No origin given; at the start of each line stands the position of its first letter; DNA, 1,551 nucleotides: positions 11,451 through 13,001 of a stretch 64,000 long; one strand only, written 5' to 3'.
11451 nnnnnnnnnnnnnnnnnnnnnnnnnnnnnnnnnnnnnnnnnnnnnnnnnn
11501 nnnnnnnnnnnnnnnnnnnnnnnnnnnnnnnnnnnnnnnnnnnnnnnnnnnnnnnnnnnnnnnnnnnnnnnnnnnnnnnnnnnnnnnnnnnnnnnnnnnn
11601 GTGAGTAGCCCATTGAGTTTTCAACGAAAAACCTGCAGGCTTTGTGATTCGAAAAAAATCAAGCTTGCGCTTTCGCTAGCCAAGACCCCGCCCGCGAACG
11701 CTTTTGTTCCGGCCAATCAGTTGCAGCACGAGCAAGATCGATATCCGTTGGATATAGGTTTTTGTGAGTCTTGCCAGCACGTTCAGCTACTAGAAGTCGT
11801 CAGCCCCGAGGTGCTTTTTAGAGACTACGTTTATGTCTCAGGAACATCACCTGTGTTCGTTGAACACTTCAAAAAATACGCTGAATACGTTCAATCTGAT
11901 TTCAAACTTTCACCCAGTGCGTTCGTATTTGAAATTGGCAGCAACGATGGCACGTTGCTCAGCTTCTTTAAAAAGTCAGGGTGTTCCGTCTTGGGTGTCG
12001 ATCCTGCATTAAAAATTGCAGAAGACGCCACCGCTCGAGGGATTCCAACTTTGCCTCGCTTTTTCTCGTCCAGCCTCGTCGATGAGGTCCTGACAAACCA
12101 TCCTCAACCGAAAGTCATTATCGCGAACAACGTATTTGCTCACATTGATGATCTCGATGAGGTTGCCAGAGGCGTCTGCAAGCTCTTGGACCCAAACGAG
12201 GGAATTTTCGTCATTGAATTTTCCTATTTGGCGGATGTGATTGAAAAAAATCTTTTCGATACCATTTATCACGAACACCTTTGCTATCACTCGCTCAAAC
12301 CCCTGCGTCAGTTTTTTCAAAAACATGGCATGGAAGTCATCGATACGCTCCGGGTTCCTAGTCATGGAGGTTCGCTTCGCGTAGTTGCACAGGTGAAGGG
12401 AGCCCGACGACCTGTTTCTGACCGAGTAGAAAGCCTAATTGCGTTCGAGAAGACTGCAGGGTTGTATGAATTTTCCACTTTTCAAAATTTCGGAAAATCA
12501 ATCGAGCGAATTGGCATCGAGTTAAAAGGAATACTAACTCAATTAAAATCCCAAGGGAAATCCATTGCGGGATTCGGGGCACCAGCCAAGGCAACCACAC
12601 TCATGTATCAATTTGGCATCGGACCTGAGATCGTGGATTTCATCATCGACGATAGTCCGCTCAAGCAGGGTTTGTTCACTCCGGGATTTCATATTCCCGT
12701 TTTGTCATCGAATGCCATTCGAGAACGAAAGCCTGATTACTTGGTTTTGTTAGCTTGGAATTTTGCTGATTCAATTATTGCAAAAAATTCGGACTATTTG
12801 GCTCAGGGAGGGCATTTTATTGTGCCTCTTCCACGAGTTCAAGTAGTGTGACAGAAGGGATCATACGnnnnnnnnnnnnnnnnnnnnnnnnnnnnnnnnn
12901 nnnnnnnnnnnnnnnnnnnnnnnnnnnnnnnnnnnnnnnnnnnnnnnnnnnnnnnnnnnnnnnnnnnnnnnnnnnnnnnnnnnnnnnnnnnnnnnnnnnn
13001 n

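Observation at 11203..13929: C-methyltransferase and FdtA-like cupin co-transcribed with a UXS-type UDP-glucuronate decarboxylase: candidate branched-chain (C-methyl) sugar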

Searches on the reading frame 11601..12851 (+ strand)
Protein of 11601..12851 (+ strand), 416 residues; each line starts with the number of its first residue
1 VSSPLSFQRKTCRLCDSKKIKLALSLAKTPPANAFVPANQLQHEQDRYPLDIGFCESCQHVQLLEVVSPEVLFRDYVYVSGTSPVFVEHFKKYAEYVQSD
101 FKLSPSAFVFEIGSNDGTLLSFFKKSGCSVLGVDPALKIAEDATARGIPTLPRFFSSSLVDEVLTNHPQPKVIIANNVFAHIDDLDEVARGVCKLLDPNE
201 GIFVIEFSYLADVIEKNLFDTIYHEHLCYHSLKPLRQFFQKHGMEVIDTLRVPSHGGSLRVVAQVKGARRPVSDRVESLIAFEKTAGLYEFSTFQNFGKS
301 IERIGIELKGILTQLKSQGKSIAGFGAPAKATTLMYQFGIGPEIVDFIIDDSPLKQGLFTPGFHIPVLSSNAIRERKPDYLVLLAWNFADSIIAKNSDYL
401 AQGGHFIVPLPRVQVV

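Call 3: search_protein_families(library=pfam, proteins=[window:11601-12851:+])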
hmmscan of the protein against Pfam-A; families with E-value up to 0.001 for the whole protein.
window:11601-12851:+ (416 aa): 5 families
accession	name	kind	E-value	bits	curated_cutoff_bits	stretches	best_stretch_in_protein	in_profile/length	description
PF08484.17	Methyltransf_14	-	1.1e-54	185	23.5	1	253-411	1-160/160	C-methyltransferase C-terminal domain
PF08421.16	Methyltransf_13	-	1.1e-20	74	31.3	1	12-73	1-62/62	Putative zinc binding domain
PF13489.12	Methyltransf_23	-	2.8e-14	53.6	27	1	103-247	20-162/164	Methyltransferase domain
PF08242.18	Methyltransf_12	-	2.3e-07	31.9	30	1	111-199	2-95/98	Methyltransferase domain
PF08241.18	Methyltransf_11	-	0.0008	20.4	21.2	0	111-199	2-90/95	Methyltransferase domain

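Call 4: search_protein_families(library=ncbifam, proteins=[window:11601-12851:+])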
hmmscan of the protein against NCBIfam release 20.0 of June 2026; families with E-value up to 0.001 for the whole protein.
window:11601-12851:+ (416 aa): 0 families

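Call 15: find_encoding_contigs(protein=window:11601-12851:+, flank=10000, max_places=6)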
Protein window:11601-12851:+ (416 aa): 1 contig read that carries it; 1 place shown.
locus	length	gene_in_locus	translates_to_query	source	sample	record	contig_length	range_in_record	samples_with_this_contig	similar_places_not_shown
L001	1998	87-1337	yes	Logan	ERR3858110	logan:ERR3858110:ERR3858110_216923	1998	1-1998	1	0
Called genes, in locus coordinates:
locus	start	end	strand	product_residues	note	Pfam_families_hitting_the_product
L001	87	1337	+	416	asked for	PF08421:Methyltransf_13, PF13489:Methyltransf_23, PF08242:Methyltransf_12 (weak), PF08484:Methyltransf_14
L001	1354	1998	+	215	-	?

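Call 16: find_homologous_proteins(query=window:11601-12851:+, max_evalue=1e-20)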
Query window:11601-12851:+ (416 aa): 7996 proteins with E <= 1e-20 among 8000 candidates; the best 120 are listed.
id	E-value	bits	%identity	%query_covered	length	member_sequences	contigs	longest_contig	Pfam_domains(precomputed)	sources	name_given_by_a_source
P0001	1.6e-218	743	100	80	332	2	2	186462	PF13489.13,PF08484.18,PF08242.19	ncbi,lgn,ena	-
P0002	1.3e-168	579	65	94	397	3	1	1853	PF13489.13,PF08421.17,PF13649.13,PF08484.18,PF08241.19,PF08242.19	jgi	jgi:SAM-dependent methyltransferase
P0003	8.0e-163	560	62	100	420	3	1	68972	PF13489.13,PF08421.17,PF13649.13,PF08484.18,PF08241.19,PF08242.19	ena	-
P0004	1.9e-162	559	59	100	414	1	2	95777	PF13489.13,PF08421.17,PF08484.18,PF08241.19,PF08242.19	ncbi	-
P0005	4.8e-162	557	63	95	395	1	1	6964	PF13489.13,PF08421.17,PF08484.18,PF08242.19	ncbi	-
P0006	7.5e-162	557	61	98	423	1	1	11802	PF13489.13,PF08421.17,PF13649.13,PF08484.18,PF08241.19,PF08242.19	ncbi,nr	ncbi:SAM-dependent methyltransferase [Candidatus Terasakiella magnetica]|nr:SAM-dependent methyltran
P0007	6.7e-161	554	59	98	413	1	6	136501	PF13489.13,PF08421.17,PF13649.13,PF08484.18,PF08241.19,PF08242.19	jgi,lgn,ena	-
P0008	1.3e-160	553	61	98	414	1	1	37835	PF13489.13,PF08421.17,PF13649.13,PF08484.18,PF08241.19,PF08242.19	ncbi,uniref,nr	ncbi:class I SAM-dependent methyltransferase [Magnetospirillum sp. 15-1]|uniref:class I SAM-dependen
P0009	1.6e-160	552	62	98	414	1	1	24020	PF13489.13,PF08421.17,PF13649.13,PF08484.18,PF08241.19,PF08242.19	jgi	jgi:SAM-dependent methyltransferase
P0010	5.3e-160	551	60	98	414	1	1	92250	PF13489.13,PF08421.17,PF13649.13,PF08484.18,PF08241.19,PF08242.19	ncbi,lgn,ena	-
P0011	6.3e-160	550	60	98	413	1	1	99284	PF13489.13,PF08421.17,PF13649.13,PF08484.18,PF08241.19,PF08242.19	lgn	-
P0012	2.5e-159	548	59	98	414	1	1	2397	PF13489.13,PF08421.17,PF13649.13,PF08484.18,PF08241.19,PF08242.19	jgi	jgi:hypothetical protein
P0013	2.7e-159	548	59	98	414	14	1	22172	PF13489.13,PF08421.17,PF13649.13,PF08484.18,PF08241.19,PF08242.19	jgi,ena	-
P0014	6.5e-159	547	59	98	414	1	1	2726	PF13847.13,PF13489.13,PF08421.17,PF13649.13,PF08484.18,PF08241.19,PF08242.19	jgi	jgi:SAM-dependent methyltransferase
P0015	7.2e-159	547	61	98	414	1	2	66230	PF13489.13,PF08421.17,PF13649.13,PF08484.18,PF08241.19,PF08242.19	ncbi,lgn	ncbi:MAG: methyltransferase domain-containing protein [Actinomycetota bacterium]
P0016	1.4e-158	546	60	95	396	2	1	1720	PF13489.13,PF08421.17,PF13649.13,PF08484.18,PF08241.19,PF08242.19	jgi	jgi:SAM-dependent methyltransferase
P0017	2.8e-158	545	60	100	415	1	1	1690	PF13489.13,PF08421.17,PF08484.18,PF08241.19,PF08242.19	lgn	-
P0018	4.2e-158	544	59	100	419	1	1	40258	PF13489.13,PF08421.17,PF13649.13,PF08484.18,PF08241.19,PF08242.19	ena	-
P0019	4.5e-158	544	59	98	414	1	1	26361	PF13847.13,PF13489.13,PF08421.17,PF13649.13,PF08484.18,PF08241.19,PF08242.19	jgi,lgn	-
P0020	5.1e-158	544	60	98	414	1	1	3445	PF13489.13,PF08421.17,PF13649.13,PF08484.18,PF08241.19,PF08242.19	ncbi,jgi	jgi:SAM-dependent methyltransferase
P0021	1.5e-157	543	57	99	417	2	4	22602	PF13489.13,PF08421.17,PF13649.13,PF08484.18,PF08241.19,PF08242.19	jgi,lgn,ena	jgi:SAM-dependent methyltransferase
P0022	1.6e-157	542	60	98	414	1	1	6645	PF13489.13,PF08421.17,PF13649.13,PF08484.18,PF08241.19,PF08242.19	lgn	-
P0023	2.4e-157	542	60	98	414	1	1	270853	PF13489.13,PF08421.17,PF08484.18,PF08241.19,PF08242.19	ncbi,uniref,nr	ncbi:SAM-dependent methyltransferase [Paramagnetospirillum marisnigri]|uniref:SAM-dependent methyltr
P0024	2.5e-157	542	59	98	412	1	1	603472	PF13489.13,PF08421.17,PF13649.13,PF08484.18,PF08241.19,PF08242.19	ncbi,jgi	jgi:SAM-dependent methyltransferase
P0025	2.6e-157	542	58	98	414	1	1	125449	PF13489.13,PF08421.17,PF13649.13,PF08484.18,PF08241.19,PF08242.19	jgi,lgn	jgi:SAM-dependent methyltransferase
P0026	3.2e-157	542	60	98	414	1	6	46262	PF13489.13,PF08421.17,PF13649.13,PF08484.18,PF08241.19,PF08242.19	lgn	-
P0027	4.7e-157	541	60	98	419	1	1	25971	PF13489.13,PF08421.17,PF08484.18,PF08241.19,PF08242.19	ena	-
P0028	4.7e-157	541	60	98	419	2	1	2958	PF13489.13,PF08421.17,PF08484.18,PF08241.19,PF08242.19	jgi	-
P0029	4.8e-157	541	59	98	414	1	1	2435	PF13489.13,PF08421.17,PF13649.13,PF08484.18,PF08241.19,PF08242.19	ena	-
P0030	5.3e-157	541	58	98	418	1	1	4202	PF13489.13,PF08421.17,PF08484.18,PF08242.19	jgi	jgi:SAM-dependent methyltransferase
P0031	5.3e-157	541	59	98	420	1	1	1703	PF13489.13,PF08421.17,PF08484.18,PF08242.19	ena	-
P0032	6.8e-157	540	60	98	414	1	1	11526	PF13489.13,PF08421.17,PF08484.18,PF08241.19,PF08242.19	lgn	-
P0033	1.3e-156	539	60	100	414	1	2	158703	PF13489.13,PF08421.17,PF13649.13,PF08484.18,PF08241.19,PF08242.19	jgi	jgi:SAM-dependent methyltransferase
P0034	1.3e-156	539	59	98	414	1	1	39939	PF13847.13,PF13489.13,PF08421.17,PF13649.13,PF08484.18,PF08241.19,PF08242.19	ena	-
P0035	1.8e-156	539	60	98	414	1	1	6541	PF13489.13,PF08421.17,PF13649.13,PF08484.18,PF08241.19,PF08242.19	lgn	-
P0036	1.9e-156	539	58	99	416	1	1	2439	PF13489.13,PF08421.17,PF13649.13,PF08484.18,PF08241.19,PF08242.19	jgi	jgi:SAM-dependent methyltransferase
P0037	2.2e-156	539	58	98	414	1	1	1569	PF13489.13,PF08421.17,PF13649.13,PF08484.18,PF08241.19,PF08242.19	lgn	-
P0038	3.2e-156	538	60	100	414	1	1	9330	PF13489.13,PF08421.17,PF08484.18,PF08241.19,PF08242.19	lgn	-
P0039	3.3e-156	538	58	100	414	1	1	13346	PF13489.13,PF08421.17,PF13649.13,PF08484.18,PF08241.19,PF08242.19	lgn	-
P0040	7.1e-156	537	60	100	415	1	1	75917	PF13489.13,PF08421.17,PF13649.13,PF08484.18,PF08241.19,PF08242.19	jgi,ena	-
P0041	7.2e-156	537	59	98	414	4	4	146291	PF13489.13,PF08421.17,PF08484.18,PF08241.19,PF08242.19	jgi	jgi:SAM-dependent methyltransferase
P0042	1.1e-155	536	59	98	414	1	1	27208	PF13489.13,PF08421.17,PF13649.13,PF08484.18,PF08241.19,PF08242.19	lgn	-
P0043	1.2e-155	536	59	98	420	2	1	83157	PF13489.13,PF08421.17,PF08484.18,PF08241.19,PF08242.19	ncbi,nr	ncbi:MAG: methyltransferase domain-containing protein [Elusimicrobia bacterium]|nr:methyltransferase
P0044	1.6e-155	536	59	100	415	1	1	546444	PF13489.13,PF08421.17,PF13649.13,PF08484.18,PF08241.19,PF08242.19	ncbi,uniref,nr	ncbi:SAM-dependent methyltransferase [Paramagnetospirillum kuznetsovii]|uniref:SAM-dependent methylt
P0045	1.7e-155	536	58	98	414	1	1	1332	PF13489.13,PF08421.17,PF13649.13,PF08484.18,PF08241.19,PF08242.19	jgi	jgi:SAM-dependent methyltransferase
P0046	2.0e-155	536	58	98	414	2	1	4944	PF13489.13,PF08421.17,PF08484.18,PF08241.19,PF08242.19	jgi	jgi:SAM-dependent methyltransferase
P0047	2.8e-155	535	59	98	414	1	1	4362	PF13489.13,PF08421.17,PF13649.13,PF08484.18,PF08241.19,PF08242.19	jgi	jgi:SAM-dependent methyltransferase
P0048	3.1e-155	535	58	99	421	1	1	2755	PF13489.13,PF08421.17,PF13649.13,PF08484.18,PF08241.19,PF08242.19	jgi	-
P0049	3.3e-155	535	59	100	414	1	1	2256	PF13489.13,PF08421.17,PF13649.13,PF08484.18,PF08241.19,PF08242.19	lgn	-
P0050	3.4e-155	535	58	98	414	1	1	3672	PF13489.13,PF08421.17,PF13649.13,PF08484.18,PF08241.19,PF08242.19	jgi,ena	-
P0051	4.3e-155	534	56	99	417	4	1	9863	PF13489.13,PF08421.17,PF08484.18,PF08242.19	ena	-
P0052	4.8e-155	534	58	98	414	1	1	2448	PF13847.13,PF13489.13,PF08421.17,PF13649.13,PF08484.18,PF08241.19,PF08242.19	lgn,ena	-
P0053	5.4e-155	534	58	100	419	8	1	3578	PF13489.13,PF08421.17,PF13649.13,PF08484.18,PF08241.19,PF08242.19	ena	-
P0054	5.5e-155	534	59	98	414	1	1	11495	PF13489.13,PF08421.17,PF13649.13,PF08484.18,PF08241.19,PF08242.19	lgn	-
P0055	6.5e-155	534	57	99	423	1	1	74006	PF13489.13,PF08421.17,PF08484.18,PF08241.19,PF08242.19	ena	-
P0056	7.4e-155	534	59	98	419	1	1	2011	PF13489.13,PF08421.17,PF08484.18,PF08241.19,PF08242.19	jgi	jgi:SAM-dependent methyltransferase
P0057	7.5e-155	534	58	99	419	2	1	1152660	PF13489.13,PF08421.17,PF08484.18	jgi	-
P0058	9.8e-155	533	58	99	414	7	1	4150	PF13489.13,PF08421.17,PF13649.13,PF08484.18,PF08241.19,PF08242.19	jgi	jgi:SAM-dependent methyltransferase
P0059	1.6e-154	533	57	100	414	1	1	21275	PF13489.13,PF08421.17,PF13649.13,PF08484.18,PF08241.19,PF08242.19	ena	-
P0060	1.9e-154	532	58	99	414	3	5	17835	PF13489.13,PF08421.17,PF08484.18,PF08241.19,PF08242.19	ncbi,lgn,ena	-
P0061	2.2e-154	532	59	100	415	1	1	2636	PF13489.13,PF08421.17,PF13649.13,PF08484.18,PF08241.19,PF08242.19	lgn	-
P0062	2.3e-154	532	59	98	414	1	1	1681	PF13489.13,PF08421.17,PF13649.13,PF08484.18,PF08241.19,PF08242.19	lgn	-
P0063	2.9e-154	532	60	99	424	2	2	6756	PF13489.13,PF08421.17,PF13649.13,PF08484.18,PF08241.19,PF08242.19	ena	-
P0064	3.0e-154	532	58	98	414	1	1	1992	PF13489.13,PF08421.17,PF13649.13,PF08484.18,PF08241.19,PF08242.19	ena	-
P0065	3.1e-154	532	59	100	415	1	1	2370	PF13489.13,PF08421.17,PF13649.13,PF08484.18,PF08241.19,PF08242.19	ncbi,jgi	jgi:SAM-dependent methyltransferase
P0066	3.2e-154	532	59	100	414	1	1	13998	PF13489.13,PF08421.17,PF13649.13,PF08484.18,PF08241.19,PF08242.19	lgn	-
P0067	3.3e-154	532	58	98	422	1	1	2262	PF13489.13,PF08421.17,PF13649.13,PF08484.18,PF08241.19,PF08242.19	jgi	jgi:predicted TPR repeat methyltransferase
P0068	3.5e-154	531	58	98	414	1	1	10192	PF13489.13,PF08421.17,PF08484.18,PF08241.19,PF08242.19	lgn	-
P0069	3.5e-154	531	58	98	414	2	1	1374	PF13489.13,PF08421.17,PF13649.13,PF08484.18,PF08241.19,PF08242.19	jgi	-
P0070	3.6e-154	531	59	98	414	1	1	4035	PF13489.13,PF08421.17,PF13649.13,PF08484.18,PF08241.19,PF08242.19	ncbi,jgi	jgi:SAM-dependent methyltransferase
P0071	4.0e-154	531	58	99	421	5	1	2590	PF13489.13,PF08421.17,PF13649.13,PF08484.18,PF08241.19,PF08242.19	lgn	-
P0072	4.6e-154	531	59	98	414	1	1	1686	PF13489.13,PF08421.17,PF13649.13,PF08484.18,PF08241.19,PF08242.19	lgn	-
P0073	6.3e-154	531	59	98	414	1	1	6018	PF13489.13,PF08421.17,PF13649.13,PF08484.18,PF08241.19,PF08242.19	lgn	-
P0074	6.6e-154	531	58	98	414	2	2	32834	PF13489.13,PF08421.17,PF13649.13,PF08484.18,PF08241.19,PF08242.19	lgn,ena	-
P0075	6.8e-154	531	57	100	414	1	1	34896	PF13489.13,PF08421.17,PF13649.13,PF08484.18,PF08241.19,PF08242.19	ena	-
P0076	7.9e-154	530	59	98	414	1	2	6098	PF13489.13,PF08421.17,PF13649.13,PF08484.18,PF08241.19,PF08242.19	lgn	-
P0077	8.4e-154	530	57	100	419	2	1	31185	PF13489.13,PF08421.17,PF13649.13,PF08484.18,PF08241.19,PF08242.19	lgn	-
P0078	9.2e-154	530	59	98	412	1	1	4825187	PF13489.13,PF08421.17,PF13649.13,PF08484.18,PF08241.19,PF08242.19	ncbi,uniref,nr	ncbi:SAM-dependent methyltransferase [Magnetospirillum sp. XM-1]|uniref:class I SAM-dependent methyl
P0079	9.8e-154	530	57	99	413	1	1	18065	PF13489.13,PF08421.17,PF13649.13,PF08484.18,PF08241.19,PF08242.19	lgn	-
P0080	1.0e-153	530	57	99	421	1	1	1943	PF13489.13,PF08421.17,PF13649.13,PF08484.18,PF08241.19,PF08242.19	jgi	jgi:SAM-dependent methyltransferase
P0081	1.1e-153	530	58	99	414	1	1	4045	PF13489.13,PF08421.17,PF13649.13,PF08484.18,PF08241.19,PF08242.19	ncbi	-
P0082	1.2e-153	530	57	99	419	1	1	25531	PF13489.13,PF08421.17,PF13649.13,PF08484.18,PF08241.19,PF08242.19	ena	-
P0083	1.4e-153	529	58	100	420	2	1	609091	PF13489.13,PF08421.17,PF13649.13,PF08484.18,PF08241.19,PF08242.19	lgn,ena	-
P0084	1.5e-153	529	59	100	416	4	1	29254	PF13489.13,PF08421.17,PF13649.13,PF08484.18,PF08241.19,PF08242.19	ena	-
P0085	1.6e-153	529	58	99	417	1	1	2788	PF13489.13,PF08421.17,PF08484.18,PF08242.19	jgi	jgi:SAM-dependent methyltransferase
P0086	1.7e-153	529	59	98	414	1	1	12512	PF13489.13,PF08421.17,PF13649.13,PF08484.18,PF08241.19,PF08242.19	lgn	-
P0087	2.6e-153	529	59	98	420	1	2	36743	PF13489.13,PF08421.17,PF13649.13,PF08484.18,PF08241.19,PF08242.19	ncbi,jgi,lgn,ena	jgi:SAM-dependent methyltransferase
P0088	2.8e-153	529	58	98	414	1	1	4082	PF13489.13,PF08421.17,PF13649.13,PF08484.18,PF08241.19,PF08242.19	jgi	jgi:SAM-dependent methyltransferase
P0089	3.0e-153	528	56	99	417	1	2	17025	PF13489.13,PF08421.17,PF08484.18,PF08242.19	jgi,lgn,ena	jgi:SAM-dependent methyltransferase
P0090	3.1e-153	528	59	98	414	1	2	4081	PF13489.13,PF08421.17,PF13649.13,PF08484.18,PF08241.19,PF08242.19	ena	-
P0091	3.8e-153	528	58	98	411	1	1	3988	PF13489.13,PF08421.17,PF13649.13,PF08484.18,PF08241.19,PF08242.19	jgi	-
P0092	4.0e-153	528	58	98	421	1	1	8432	PF13489.13,PF08421.17,PF13649.13,PF08484.18,PF08241.19,PF08242.19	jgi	jgi:SAM-dependent methyltransferase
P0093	4.0e-153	528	58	98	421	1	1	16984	PF13489.13,PF08421.17,PF13649.13,PF08484.18,PF08241.19,PF08242.19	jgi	jgi:SAM-dependent methyltransferase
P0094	4.3e-153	528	59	98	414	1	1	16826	PF13489.13,PF08421.17,PF13649.13,PF08484.18,PF08241.19,PF08242.19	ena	-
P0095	4.4e-153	528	58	98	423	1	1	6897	PF13489.13,PF08421.17,PF08484.18,PF08241.19,PF08242.19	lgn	-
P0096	4.4e-153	528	58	99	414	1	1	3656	PF13489.13,PF08421.17,PF13649.13,PF08484.18,PF08241.19,PF08242.19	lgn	-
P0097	5.1e-153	528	57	100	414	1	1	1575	PF13489.13,PF08421.17,PF13649.13,PF08484.18,PF08241.19,PF08242.19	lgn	-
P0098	6.2e-153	527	57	99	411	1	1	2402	PF13489.13,PF08421.17,PF13649.13,PF08484.18,PF08241.19,PF08242.19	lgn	-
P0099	7.0e-153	527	58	98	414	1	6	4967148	PF13489.13,PF08421.17,PF13649.13,PF08484.18,PF08241.19,PF08242.19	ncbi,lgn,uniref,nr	ncbi:class I SAM-dependent methyltransferase [Paramagnetospirillum magneticum]|uniref:SAM-dependent 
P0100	7.4e-153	527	59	99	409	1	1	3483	PF13489.13,PF08421.17,PF08484.18,PF08242.19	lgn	-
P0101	7.8e-153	527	59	100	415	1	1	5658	PF13489.13,PF08421.17,PF13649.13,PF08484.18,PF08241.19,PF08242.19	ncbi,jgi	jgi:SAM-dependent methyltransferase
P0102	7.9e-153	527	58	98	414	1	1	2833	PF13489.13,PF08421.17,PF13649.13,PF08484.18,PF08241.19,PF08242.19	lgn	-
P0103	7.9e-153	527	58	99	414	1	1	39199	PF13489.13,PF08421.17,PF08484.18,PF08241.19,PF08242.19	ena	-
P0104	8.1e-153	527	59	100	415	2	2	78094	PF13489.13,PF08421.17,PF08484.18,PF08241.19,PF08242.19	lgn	-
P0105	9.3e-153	527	59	98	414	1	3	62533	PF13489.13,PF08421.17,PF08484.18,PF08241.19,PF08242.19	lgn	-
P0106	1.0e-152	527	57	98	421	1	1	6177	PF13489.13,PF08421.17,PF13649.13,PF08484.18,PF08241.19,PF08242.19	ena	-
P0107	1.0e-152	527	58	100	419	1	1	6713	PF13489.13,PF08421.17,PF13649.13,PF08484.18,PF08241.19,PF08242.19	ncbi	-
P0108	1.3e-152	526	58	100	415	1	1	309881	PF13489.13,PF08421.17,PF13649.13,PF08484.18,PF08241.19,PF08242.19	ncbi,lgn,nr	ncbi:MAG: class I SAM-dependent methyltransferase [Phaeospirillum sp.]|nr:class I SAM-dependent meth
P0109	1.3e-152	526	57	98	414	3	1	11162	PF13489.13,PF08421.17,PF13649.13,PF08484.18,PF08241.19,PF08242.19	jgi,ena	jgi:SAM-dependent methyltransferase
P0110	1.3e-152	526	58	98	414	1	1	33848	PF07021.19,PF13489.13,PF08421.17,PF13649.13,PF08484.18,PF08241.19,PF08242.19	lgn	-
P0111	1.5e-152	526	59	98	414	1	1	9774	PF13489.13,PF08421.17,PF13649.13,PF08484.18,PF08241.19,PF08242.19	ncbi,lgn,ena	-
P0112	1.5e-152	526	58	99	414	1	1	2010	PF13489.13,PF08421.17,PF13649.13,PF08484.18,PF08241.19,PF08242.19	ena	-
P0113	1.7e-152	526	58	99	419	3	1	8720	PF13489.13,PF08421.17,PF13649.13,PF08484.18,PF08241.19,PF08242.19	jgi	-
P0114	1.8e-152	526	58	98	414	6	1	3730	PF13489.13,PF08421.17,PF13649.13,PF08484.18,PF08241.19,PF08242.19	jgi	-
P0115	2.2e-152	526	57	99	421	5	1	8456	PF13489.13,PF08421.17,PF13649.13,PF08484.18,PF08241.19,PF08242.19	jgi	jgi:SAM-dependent methyltransferase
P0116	2.2e-152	526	58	98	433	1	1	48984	PF13489.13,PF08421.17,PF13649.13,PF08484.18,PF08241.19,PF08242.19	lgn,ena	-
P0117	2.3e-152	525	57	99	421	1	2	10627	PF13489.13,PF08421.17,PF13649.13,PF08484.18,PF08241.19,PF08242.19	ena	-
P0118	2.5e-152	525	58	94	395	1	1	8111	PF13489.13,PF08421.17,PF13649.13,PF08484.18,PF08241.19,PF08242.19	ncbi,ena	-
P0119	2.7e-152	525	58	99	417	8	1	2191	PF13489.13,PF08421.17,PF08484.18,PF08241.19,PF08242.19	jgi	-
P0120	3.5e-152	525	59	98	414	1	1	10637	PF13489.13,PF08421.17,PF13649.13,PF08484.18,PF08241.19,PF08242.19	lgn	-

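Call 17: find_encoding_contigs(protein=P0001, flank=3000, max_places=3)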
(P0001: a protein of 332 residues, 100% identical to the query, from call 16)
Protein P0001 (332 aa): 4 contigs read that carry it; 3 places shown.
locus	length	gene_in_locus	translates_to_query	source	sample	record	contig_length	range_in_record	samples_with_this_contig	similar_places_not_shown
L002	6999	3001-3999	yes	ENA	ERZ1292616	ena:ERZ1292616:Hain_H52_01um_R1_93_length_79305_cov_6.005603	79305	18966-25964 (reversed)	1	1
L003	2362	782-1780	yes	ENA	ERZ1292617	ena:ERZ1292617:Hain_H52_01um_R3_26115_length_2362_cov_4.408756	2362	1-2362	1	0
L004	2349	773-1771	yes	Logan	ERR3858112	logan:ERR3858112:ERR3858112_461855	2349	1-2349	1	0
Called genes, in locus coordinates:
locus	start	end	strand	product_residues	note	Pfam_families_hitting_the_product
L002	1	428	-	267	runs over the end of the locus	PF00535:Glycos_transf_2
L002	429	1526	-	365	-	PF00155:Aminotran_1_2, PF01041:DegT_DnrJ_EryC1, PF01053:Cys_Met_Meta_PP, PF01212:Beta_elim_lyase, PF00266:Aminotran_5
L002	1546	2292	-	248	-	PF00535:Glycos_transf_2, PF10111:Glyco_tranf_2_2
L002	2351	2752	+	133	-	-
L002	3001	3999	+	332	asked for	PF13489:Methyltransf_23, PF08242:Methyltransf_12 (weak), PF08484:Methyltransf_14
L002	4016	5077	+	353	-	PF01073:3Beta_HSD, PF01370:Epimerase, PF07993:NAD_binding_4 (faint), PF16363:GDP_Man_Dehyd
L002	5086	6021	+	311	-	PF01408:GFO_IDH_MocA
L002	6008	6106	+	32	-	-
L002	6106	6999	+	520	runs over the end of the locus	-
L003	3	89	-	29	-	?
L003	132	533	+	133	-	-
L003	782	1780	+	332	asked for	PF13489:Methyltransf_23, PF08242:Methyltransf_12 (weak), PF08484:Methyltransf_14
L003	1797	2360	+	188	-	?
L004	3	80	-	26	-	?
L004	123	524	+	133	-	-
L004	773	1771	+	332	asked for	PF13489:Methyltransf_23, PF08242:Methyltransf_12 (weak), PF08484:Methyltransf_14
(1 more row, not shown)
